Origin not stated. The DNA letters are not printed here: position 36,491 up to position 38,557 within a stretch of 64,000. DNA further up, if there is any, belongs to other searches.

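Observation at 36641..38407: OLD-family (GajA-like) ATPase-TOPRIM nuclease without a cis UvrD partner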

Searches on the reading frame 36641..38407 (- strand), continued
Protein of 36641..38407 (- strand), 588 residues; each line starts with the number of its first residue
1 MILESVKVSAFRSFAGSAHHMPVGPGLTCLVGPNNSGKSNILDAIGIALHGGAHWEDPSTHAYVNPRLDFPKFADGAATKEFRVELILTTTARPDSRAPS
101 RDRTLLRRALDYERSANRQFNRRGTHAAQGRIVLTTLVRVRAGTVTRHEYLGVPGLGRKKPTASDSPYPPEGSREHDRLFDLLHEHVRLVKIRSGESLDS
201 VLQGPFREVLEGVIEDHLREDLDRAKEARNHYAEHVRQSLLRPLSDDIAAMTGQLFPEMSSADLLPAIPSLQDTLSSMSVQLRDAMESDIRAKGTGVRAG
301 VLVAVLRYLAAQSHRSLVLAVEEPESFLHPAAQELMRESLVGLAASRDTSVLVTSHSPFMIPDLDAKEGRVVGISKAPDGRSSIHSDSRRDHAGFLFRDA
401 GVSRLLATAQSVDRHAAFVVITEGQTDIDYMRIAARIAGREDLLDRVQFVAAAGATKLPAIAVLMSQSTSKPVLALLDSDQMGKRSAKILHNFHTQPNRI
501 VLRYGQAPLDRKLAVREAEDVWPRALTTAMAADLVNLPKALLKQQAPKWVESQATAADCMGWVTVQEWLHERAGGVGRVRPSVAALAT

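Call 33: find_encoding_contigs(protein=P0007, flank=10000, max_places=3)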
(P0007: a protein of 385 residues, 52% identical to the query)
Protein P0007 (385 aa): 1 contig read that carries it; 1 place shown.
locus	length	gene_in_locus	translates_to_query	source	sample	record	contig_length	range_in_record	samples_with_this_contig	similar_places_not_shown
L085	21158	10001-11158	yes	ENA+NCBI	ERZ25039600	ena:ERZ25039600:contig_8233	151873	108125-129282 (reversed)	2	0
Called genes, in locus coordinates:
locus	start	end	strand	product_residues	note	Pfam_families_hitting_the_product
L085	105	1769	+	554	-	PF00092:VWA, PF13519:VWA_2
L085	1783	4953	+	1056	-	PF13809:Tubulin_2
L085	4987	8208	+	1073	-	-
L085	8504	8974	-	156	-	-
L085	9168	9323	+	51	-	-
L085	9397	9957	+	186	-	PF02463:SMC_N, PF13175:AAA_15, PF13476:AAA_23, PF13555:AAA_29 (weak), PF13304:AAA_21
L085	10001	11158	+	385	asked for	PF13175:AAA_15, PF13304:AAA_21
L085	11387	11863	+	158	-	-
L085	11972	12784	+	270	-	-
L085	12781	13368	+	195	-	-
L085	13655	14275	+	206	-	-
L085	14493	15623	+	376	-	-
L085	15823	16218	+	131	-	PF14018:DUF4234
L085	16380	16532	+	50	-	-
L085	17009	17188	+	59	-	-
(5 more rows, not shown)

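Call 34: find_encoding_contigs(protein=P0006, flank=10000, max_places=3)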
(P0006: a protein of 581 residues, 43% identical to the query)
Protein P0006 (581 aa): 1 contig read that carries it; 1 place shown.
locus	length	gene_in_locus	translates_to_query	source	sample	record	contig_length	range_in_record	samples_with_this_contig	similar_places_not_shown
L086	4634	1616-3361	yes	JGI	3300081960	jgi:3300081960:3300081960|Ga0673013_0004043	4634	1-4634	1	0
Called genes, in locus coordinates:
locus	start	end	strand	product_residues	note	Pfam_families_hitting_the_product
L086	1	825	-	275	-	?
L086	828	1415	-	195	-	-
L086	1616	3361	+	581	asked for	PF02463:SMC_N, PF13175:AAA_15, PF13476:AAA_23, PF13304:AAA_21, PF13175:AAA_15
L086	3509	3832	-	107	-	-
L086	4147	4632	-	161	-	?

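Call 37: find_encoding_contigs(protein=P0004, flank=10000, max_places=3)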
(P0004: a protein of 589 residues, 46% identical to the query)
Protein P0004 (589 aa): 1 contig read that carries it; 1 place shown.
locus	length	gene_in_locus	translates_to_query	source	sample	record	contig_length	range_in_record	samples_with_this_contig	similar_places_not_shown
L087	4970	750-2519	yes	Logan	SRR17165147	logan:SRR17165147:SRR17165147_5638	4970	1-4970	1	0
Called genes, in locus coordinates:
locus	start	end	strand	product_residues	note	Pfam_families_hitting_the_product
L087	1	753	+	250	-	?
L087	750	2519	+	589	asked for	PF02463:SMC_N, PF13175:AAA_15, PF13476:AAA_23, PF13304:AAA_21 (weak), PF13175:AAA_15, PF13304:AAA_21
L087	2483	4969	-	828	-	?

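Call 38: find_encoding_contigs(protein=P0005, flank=10000, max_places=3)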
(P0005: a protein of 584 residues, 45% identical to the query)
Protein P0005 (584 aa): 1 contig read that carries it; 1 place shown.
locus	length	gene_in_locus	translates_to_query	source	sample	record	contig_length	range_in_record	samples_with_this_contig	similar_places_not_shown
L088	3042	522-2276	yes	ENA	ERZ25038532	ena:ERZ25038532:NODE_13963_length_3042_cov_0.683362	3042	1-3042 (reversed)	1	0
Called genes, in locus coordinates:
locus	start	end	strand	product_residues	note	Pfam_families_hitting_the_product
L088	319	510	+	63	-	-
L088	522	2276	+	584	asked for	PF02463:SMC_N (weak), PF13175:AAA_15, PF13476:AAA_23 (weak), PF13555:AAA_29, PF13175:AAA_15, PF13304:AAA_21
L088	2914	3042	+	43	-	?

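Call 42: search_protein_families(library=padloc, proteins=[L006:8001-9758:+, L006:9755-12559:+, L006:2241-5309:+, L006:5284-8004:+, L006:12637-14625:+, L084:1661-3289:+, L084:3286-5007:+, L002:8713-9585:+, L002:9582-9992:+, L002:10001-11812:+], max_evalue=0.00001)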
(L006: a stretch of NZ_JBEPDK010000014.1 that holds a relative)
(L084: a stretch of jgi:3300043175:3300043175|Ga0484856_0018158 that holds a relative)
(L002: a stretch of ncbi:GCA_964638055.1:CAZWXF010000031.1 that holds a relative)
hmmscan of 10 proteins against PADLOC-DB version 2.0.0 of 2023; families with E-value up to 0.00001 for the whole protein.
L006:8001-9758:+ (585 aa): 92 families (the best 25 are shown)
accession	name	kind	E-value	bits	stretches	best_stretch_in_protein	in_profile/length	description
PDLC02358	Old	-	6.6e-36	122.2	1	1-481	2-472/578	Old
PDLC02979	AriA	-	1.2e-25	89.1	2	237-333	279-373/373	-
PDLC00070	GajA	-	3.9e-22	76.6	2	258-457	256-451/596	AAA ATPase domain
PDLC04178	HEC-01A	-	2.5e-21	74.2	1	2-336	8-334/399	-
PDLC00086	GajA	-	4.1e-20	70.1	1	264-462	281-471/600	AAA ATPase domain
PDLC00099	GajA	-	7.2e-19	66.2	2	1-50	1-55/626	AAA ATPase domain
PDLC00075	GajA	-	3e-18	63.6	1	152-463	131-429/536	AAA ATPase domain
PDLC00091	GajA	-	8.3e-18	62.5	2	1-54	1-53/627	AAA ATPase domain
PDLC02980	AriA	-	1e-17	63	2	281-334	252-304/304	-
PDLC00096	GajA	-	1.1e-17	62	2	276-349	279-353/630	AAA ATPase domain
PDLC00069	GajA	-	1.1e-17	61.7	1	3-52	3-51/687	AAA ATPase domain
PDLC00071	GajA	-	2.4e-17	61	2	1-50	1-49/588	AAA ATPase domain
PDLC00078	GajA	-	2.4e-17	60.9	2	235-337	270-372/580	AAA ATPase domain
PDLC00067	GajA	-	3e-17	60.3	2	284-455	301-460/604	AAA ATPase domain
PDLC04168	GajA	-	7.1e-16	56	2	1-54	1-54/570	-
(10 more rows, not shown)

L006:9755-12559:+ (934 aa): 51 families (the best 25 are shown)
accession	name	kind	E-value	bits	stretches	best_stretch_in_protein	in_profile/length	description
PDLC03802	RTasHel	-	1.7e-55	187.1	2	6-354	8-305/675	DRT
PDLC00114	GajB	-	6.3e-54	181.6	1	4-436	8-414/635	UrvD helicase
PDLC00132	GajB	-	2.1e-52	176.6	2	5-416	5-396/625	UrvD helicase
PDLC00117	GajB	-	7.8e-48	161.4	2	8-410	20-387/604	UrvD helicase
PDLC00127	GajB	-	2.2e-37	126.8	1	6-300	11-283/594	UrvD helicase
PDLC00110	GajB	-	7.3e-36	122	3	218-424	266-472/725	UrvD helicase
PDLC00123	GajB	-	6.6e-34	115.4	2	211-300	165-253/540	UrvD helicase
PDLC00107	GajB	-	1e-32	111.5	2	8-294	20-286/587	UrvD helicase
PDLC00103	GajB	-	1.4e-32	111.4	1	9-637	21-578/612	UrvD helicase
PDLC00130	GajB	-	3.7e-31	106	1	1-310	1-294/589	UrvD helicase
PDLC00119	GajB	-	1e-29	102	1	14-301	13-295/565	UrvD helicase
PDLC00129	GajB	-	5.2e-29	99.3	1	15-305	24-308/594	UrvD helicase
PDLC00112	GajB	-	4.2e-28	96.3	1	11-300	13-289/581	UrvD helicase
PDLC00122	GajB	-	2.5e-27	94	2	215-301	155-242/502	UrvD helicase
PDLC00136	GajB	-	8.5e-27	92.2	1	217-303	201-286/570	UrvD helicase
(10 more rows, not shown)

L006:2241-5309:+ (1022 aa): 1 family
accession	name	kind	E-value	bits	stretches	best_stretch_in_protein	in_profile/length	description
PDLC03648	REase_III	-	1.9e-06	24.3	0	591-636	309-354/871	Type III restriction enzyme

L006:5284-8004:+ (906 aa): 33 families (the best 25 are shown)
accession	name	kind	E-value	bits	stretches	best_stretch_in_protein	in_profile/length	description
PDLC03632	MTase_III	-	3.5e-259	860.8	2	46-557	70-589/983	Type III methyltransferase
PDLC03636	MTase_III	-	4.9e-38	129.2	3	218-327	93-200/575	Type III methyltransferase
PDLC03354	MTase_II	-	3.6e-37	126.4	2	140-303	60-214/425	Type II methyltransferase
PDLC03644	MTase_III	-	1.4e-32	111.2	2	129-308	27-199/542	Type III methyltransferase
PDLC03633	MTase_III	-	1.1e-31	108.2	2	135-305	72-237/616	Type III methyltransferase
PDLC03635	MTase_III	-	1.7e-30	104.3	2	122-308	200-361/708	Type III methyltransferase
PDLC03339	MTase_II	-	8.4e-30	101.8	2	142-311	5-153/399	Type II methyltransferase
PDLC03634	MTase_III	-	1.2e-28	98.4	1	140-324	94-274/621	Type III methyltransferase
PDLC03300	MTase_II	-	1.1e-26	91.7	2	138-306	9-173/302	Type II methyltransferase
PDLC03641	MTase_III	-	2.8e-26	90.3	1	135-471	99-426/657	Type III methyltransferase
PDLC03371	MTase_II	-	6.2e-24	82.9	2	438-499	193-254/260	Type II methyltransferase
PDLC03638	MTase_III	-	2.4e-20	70.5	1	130-485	370-665/816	Type III methyltransferase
PDLC03738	oMTase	-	1.2e-19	68.3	2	434-523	202-291/376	orphan methyltransferase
PDLC03216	MTase_II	-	4.1e-19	66.8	2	434-502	192-260/364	Type II methyltransferase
PDLC03637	MTase_III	-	2.5e-16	57.4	1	140-302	121-270/513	Type III methyltransferase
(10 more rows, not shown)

L006:12637-14625:+ (662 aa): 13 families
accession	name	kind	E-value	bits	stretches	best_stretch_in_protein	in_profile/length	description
PDLC04105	HerA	-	2.8e-20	70.4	2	481-592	373-489/576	-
PDLC04102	HerA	-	3.9e-18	63.1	2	481-593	461-574/654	-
PDLC04100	HerA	-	8.4e-17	59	1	455-603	371-520/580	-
PDLC02185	HerA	-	1.5e-16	58.3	2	472-603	393-526/585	-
PDLC04098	HerA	-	8.4e-15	52.3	2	480-594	479-602/686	-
PDLC04106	HerA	-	3.6e-14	50.2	1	480-593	464-583/667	-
PDLC04140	mad8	-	5.4e-14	50.4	1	206-597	7-258/314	mads_8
PDLC04103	HerA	-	5.2e-10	36.3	1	209-274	160-219/579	-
PDLC04097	HerA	-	4.8e-09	33.4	0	209-272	148-213/618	-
PDLC02685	DndH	-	1.5e-07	27.5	0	216-270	1329-1385/1678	DndH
PDLC04104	HerA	-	3.5e-07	27.3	1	483-592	178-290/379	-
PDLC01055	HerA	-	6.4e-07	26.5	0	211-270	148-202/532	Type III coevolved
PDLC02188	HerA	-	1.8e-06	25.1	0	444-591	334-495/578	-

L084:1661-3289:+ (542 aa): 9 families
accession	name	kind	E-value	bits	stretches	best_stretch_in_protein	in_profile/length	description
PDLC03813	RTasNERD-Hel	-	1.3e-26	91.9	1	4-520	2-518/519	DRT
PDLC01087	C3a187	-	4.3e-11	40.3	1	183-273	174-257/559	NERD+UvrD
PDLC02372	Nhi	-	1.2e-09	35.3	1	213-383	184-341/470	-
PDLC02350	AbiO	-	6.7e-09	33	1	212-376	179-332/468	AbiO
PDLC00117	GajB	-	2.1e-07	27.8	0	297-457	214-380/604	UrvD helicase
PDLC00122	GajB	-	2.4e-07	28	1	465-513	423-472/502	UrvD helicase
PDLC00132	GajB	-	2.8e-07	27.6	0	452-510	527-597/625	UrvD helicase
PDLC04173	GajB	-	1.3e-06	25.7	1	473-514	426-463/471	-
PDLC03920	MkoA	-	4.3e-06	23.3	0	209-265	613-671/1112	-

L084:3286-5007:+ (573 aa): 72 families (the best 25 are shown)
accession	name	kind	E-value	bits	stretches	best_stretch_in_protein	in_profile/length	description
PDLC02358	Old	-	1.3e-25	88.2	2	193-481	161-454/578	Old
PDLC02979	AriA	-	5e-25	87.1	2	270-358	290-373/373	-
PDLC02980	AriA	-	4.6e-19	67.5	2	299-356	245-301/304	-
PDLC04178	HEC-01A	-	1.7e-18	64.9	2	291-379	268-353/399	-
PDLC00091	GajA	-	8.8e-17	59.2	2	1-55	1-54/627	AAA ATPase domain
PDLC00067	GajA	-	4.5e-16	56.4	2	314-375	306-363/604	AAA ATPase domain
PDLC00070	GajA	-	7.6e-16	55.8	1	308-386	286-364/596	AAA ATPase domain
PDLC00071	GajA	-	6e-15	53.1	2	300-477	260-438/588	AAA ATPase domain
PDLC00069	GajA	-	2.4e-14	50.7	1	1-50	1-49/687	AAA ATPase domain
PDLC00066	GajA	-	3.3e-14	50.4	1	310-373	276-336/567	AAA ATPase domain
PDLC00096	GajA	-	4.1e-14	50.2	1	299-372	274-351/630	AAA ATPase domain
PDLC04135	mad3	-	9.4e-14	49.7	1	2-87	1-87/374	mads_3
PDLC00086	GajA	-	5.8e-13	46.5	1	290-479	282-468/600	AAA ATPase domain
PDLC00075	GajA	-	6.9e-13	46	1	291-482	250-428/536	AAA ATPase domain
PDLC00099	GajA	-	7.4e-13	46.3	1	258-359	243-345/626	AAA ATPase domain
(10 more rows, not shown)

L002:8713-9585:+ (290 aa): 9 families
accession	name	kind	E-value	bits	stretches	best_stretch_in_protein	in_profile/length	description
PDLC03865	LmuB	-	4.2e-11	39.8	1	62-123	913-980/1007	-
PDLC04135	mad3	-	7.9e-10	36.8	1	43-126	253-333/374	mads_3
PDLC04891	PDC-S06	-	9.9e-10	35.4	1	26-117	594-685/858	-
PDLC03859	LmuB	-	5.6e-09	33.7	1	54-119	511-587/611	-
PDLC04178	HEC-01A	-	7.9e-09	33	1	53-148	264-355/399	-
PDLC04893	PDC-S06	-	1.2e-08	31.8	1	45-116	611-683/862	-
PDLC04888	PDC-S06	-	1.4e-07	28.1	1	52-117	622-686/851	-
PDLC04892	PDC-S06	-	1.8e-07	27.9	1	53-117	613-674/843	-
PDLC02980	AriA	-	5e-06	24.7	1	51-117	235-299/304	-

L002:9582-9992:+ (136 aa): 0 families

L002:10001-11812:+ (603 aa): 89 families (the best 25 are shown)
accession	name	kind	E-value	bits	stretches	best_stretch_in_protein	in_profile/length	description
PDLC02358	Old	-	6.5e-35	119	2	216-488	180-455/578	Old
PDLC02979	AriA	-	1.3e-26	92.3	2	269-361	290-373/373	-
PDLC04178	HEC-01A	-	2.3e-21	74.3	2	292-386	266-354/399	-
PDLC02980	AriA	-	1.9e-20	72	2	302-362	249-304/304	-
PDLC04707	PDC-M55A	-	4.8e-18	63.3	2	1-59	1-58/421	-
PDLC04389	PDC-M07A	-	1.6e-17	61.6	2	309-398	319-409/443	-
PDLC00069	GajA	-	2.6e-17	60.5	1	4-90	4-85/687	AAA ATPase domain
PDLC00070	GajA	-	2.7e-17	60.6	2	192-361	159-337/596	AAA ATPase domain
PDLC00075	GajA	-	1e-16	58.6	1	286-488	242-428/536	AAA ATPase domain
PDLC00078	GajA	-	8.9e-16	55.7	2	259-364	266-371/580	AAA ATPase domain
PDLC00091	GajA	-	1.8e-15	54.8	2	311-365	292-346/627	AAA ATPase domain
PDLC04391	PDC-M07A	-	2.1e-15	54.7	2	302-404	291-393/412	-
PDLC00096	GajA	-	4.4e-15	53.4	1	231-365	211-341/630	AAA ATPase domain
PDLC04168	GajA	-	1.3e-14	51.8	1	221-487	187-437/570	-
PDLC00067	GajA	-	1.8e-14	51.2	1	316-368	305-353/604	AAA ATPase domain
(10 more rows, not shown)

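Call 51: predict_structure(alignment_id=A2)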
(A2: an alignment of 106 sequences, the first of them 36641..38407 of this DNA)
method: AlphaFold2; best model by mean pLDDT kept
length: 588 residues; sequences in the alignment: 106
mean_pLDDT: 91.6   pTM: 0.80
mean pLDDT of the five models: 91.6, 90.8, 90.6, 90.6, 90.1
residues with pLDDT >= 90: 446; 70-90: 119; 50-70: 16; < 50: 7
segments of 3 or more residues with pLDDT < 50: 582-588
pLDDT, mean of each block of 10 residues (from residue 1): 97 94 96 95 96 86 93 75 97 95 97 95 94 97 95 94 94 97 95 92 86 88 93 95 95 90 91 84 85 89 92 94 93 94 95 95 86 93 84 70 77 93 97 98 97 94 93 97 97 94 95 85 96 94 95 98 97 85 47
secondary structure, 60 per line:
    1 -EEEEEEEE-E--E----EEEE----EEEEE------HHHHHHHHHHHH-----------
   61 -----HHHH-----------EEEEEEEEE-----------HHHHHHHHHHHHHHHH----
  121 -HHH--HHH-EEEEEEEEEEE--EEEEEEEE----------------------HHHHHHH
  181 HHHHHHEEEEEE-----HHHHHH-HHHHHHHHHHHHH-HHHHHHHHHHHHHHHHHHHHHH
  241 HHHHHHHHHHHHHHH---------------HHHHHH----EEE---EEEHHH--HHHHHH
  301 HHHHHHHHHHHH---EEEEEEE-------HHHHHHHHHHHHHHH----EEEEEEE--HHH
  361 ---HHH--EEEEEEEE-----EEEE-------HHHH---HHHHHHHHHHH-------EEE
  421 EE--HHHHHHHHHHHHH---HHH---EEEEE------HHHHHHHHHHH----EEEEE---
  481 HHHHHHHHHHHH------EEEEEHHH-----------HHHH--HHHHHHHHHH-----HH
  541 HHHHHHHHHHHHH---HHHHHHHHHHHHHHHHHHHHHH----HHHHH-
elements in order: E2-9 E19-22 E27-31 H38-49 H66-69 E81-89 H101-116 E131-141 E144-151 H174-186 E187-192 H198-203 H205-217 H219-255 H271-276 E281-283 E287-289 H295-312 E316-322 H330-344 E349-355 E369-376 E382-385 H393-396 H400-410 E418-422 H425-437 E447-451 H458-468 E473-477 H481-492 E499-503 H518-521 H524-533 H539-553 H557-578 H583-587

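Call 54: fold_search(model_id=the predicted structure, library=pdb)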
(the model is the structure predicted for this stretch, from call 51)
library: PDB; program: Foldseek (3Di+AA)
matches with E <= 10: 1116; with E <= 0.001: 183
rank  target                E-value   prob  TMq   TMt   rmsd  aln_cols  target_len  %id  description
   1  6p74                  2.5e-18  1.00  0.38  0.42  15.9       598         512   16  OLD nuclease from Thermus Scotoductus (released 2020-01-29)
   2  8u7i_A                3.1e-17  1.00  0.44  0.42  15.3       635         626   12  Structure of the phage immune evasion protein Gad1 bound to the Gabija GajAB complex (released 2023-11-22)
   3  8sm3_A                6.4e-16  1.00  0.43  0.45  16.0       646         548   12  Structure of Bacillus cereus VD045 Gabija GajA-GajB Complex (released 2023-11-22)
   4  9p4j_A                3.3e-15  1.00  0.40  0.33  12.0       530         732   16  The structure of Retron Eco8 in Apo state (released 2025-11-12)
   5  9lp9_B                1.1e-14  1.00  0.42  0.34  11.7       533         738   16  The cryo-EM structure of retron Eco8 in a standby state (released 2025-11-19)
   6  9lpa_B                1.7e-14  1.00  0.42  0.34  13.3       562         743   16  The cryo-EM structure of retron Eco8 in an active state (released 2025-11-19)
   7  8x5i_D                4.2e-14  1.00  0.40  0.42  16.7       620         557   13  Structure of ATP/Mg2+ bound Gabija GajA (released 2024-02-28)
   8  9x9b_B                4.9e-14  1.00  0.43  0.35  11.6       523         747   17  Retron-Eco8 complex with ATP-Mg2+ (released 2026-03-04)
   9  8x5i_B                5.2e-14  1.00  0.42  0.45  15.9       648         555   12  Structure of ATP/Mg2+ bound Gabija GajA (released 2024-02-28)
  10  9x94_J                9.4e-14  1.00  0.41  0.34  11.9       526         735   17  Apo Retron-Eco8 complex (released 2026-03-18)
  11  9x94_F                2.1e-13  1.00  0.41  0.34  12.1       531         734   17  Apo Retron-Eco8 complex (released 2026-03-18)
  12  4i99_A                1.9e-12  1.00  0.37  0.64  12.5       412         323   14  Crystal structure of the SmcHead bound to the C-winged helix domain of ScpA (released 2013-01-30)
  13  5xns_A                5.5e-12  1.00  0.35  0.50  17.5       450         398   16  Crystal structure of the Smc head domain with an extended coiled coil bound to the C-terminal domain of ScpA derived f (released 2017-08-02)
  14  4i99_B                1.4e-11  1.00  0.37  0.62  14.5       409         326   17  Crystal structure of the SmcHead bound to the C-winged helix domain of ScpA (released 2013-01-30)
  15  5h68_A                2.0e-11  1.00  0.37  0.62  14.5       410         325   18  Crystal structure of an engaged dimer of the Geobacillus stearothermophilus SMC head domain (released 2017-03-15)
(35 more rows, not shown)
